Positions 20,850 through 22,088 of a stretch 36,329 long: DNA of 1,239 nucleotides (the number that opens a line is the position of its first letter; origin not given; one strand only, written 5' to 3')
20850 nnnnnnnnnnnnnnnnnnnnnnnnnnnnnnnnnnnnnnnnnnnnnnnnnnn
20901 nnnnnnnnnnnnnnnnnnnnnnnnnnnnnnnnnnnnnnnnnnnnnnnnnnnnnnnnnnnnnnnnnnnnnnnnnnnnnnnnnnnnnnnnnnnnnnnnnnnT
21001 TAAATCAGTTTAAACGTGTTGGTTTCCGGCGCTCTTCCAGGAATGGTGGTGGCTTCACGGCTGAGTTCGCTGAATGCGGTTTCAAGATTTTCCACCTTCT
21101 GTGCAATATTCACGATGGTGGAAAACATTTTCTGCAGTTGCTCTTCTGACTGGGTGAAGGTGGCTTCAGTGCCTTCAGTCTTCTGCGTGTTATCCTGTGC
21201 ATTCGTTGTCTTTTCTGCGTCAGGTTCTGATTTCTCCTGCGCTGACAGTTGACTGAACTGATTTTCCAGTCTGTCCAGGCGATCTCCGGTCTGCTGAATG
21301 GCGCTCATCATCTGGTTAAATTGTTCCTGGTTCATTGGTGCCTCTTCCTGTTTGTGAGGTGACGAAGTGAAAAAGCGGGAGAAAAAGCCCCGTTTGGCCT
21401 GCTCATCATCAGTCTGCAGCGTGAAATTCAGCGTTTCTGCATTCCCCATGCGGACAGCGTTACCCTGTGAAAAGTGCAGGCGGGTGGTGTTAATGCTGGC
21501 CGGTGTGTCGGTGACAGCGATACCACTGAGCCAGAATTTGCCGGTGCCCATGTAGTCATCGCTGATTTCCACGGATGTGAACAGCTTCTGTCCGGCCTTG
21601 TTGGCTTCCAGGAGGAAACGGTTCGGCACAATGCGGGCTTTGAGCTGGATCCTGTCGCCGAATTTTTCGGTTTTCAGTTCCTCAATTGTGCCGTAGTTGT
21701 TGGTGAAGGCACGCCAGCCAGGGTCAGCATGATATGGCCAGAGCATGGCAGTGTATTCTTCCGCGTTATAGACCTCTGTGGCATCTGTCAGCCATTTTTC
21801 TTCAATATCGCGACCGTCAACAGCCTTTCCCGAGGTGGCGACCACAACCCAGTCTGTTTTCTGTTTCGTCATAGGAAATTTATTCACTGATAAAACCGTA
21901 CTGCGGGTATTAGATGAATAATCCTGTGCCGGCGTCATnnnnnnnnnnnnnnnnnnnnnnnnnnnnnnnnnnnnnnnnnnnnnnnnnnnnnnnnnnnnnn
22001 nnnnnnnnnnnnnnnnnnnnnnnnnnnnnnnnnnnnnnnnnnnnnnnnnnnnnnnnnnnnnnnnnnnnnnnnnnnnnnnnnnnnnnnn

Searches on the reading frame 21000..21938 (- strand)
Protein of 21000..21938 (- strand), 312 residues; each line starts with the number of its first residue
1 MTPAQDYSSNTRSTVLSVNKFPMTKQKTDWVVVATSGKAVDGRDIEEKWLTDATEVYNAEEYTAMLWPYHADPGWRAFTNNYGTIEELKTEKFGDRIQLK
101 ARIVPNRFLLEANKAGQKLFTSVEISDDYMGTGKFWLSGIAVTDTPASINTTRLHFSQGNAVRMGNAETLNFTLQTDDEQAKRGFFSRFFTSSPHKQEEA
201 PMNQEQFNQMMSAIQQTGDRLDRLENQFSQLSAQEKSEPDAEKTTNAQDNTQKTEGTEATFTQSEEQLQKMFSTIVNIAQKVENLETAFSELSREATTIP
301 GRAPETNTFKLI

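Call 53: search_protein_families(library=phrogs, proteins=[window:21000-21938:-], max_evalue=0.00001)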
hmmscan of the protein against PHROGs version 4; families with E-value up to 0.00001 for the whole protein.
window:21000-21938:- (312 aa): 2 families
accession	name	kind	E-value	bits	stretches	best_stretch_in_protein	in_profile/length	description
phrog_73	-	head and packaging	5.6e-62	211.1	1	23-302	4-274/287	head scaffolding protein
phrog_11933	-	head and packaging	8.9e-23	81.6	1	25-163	3-149/198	head maturation protease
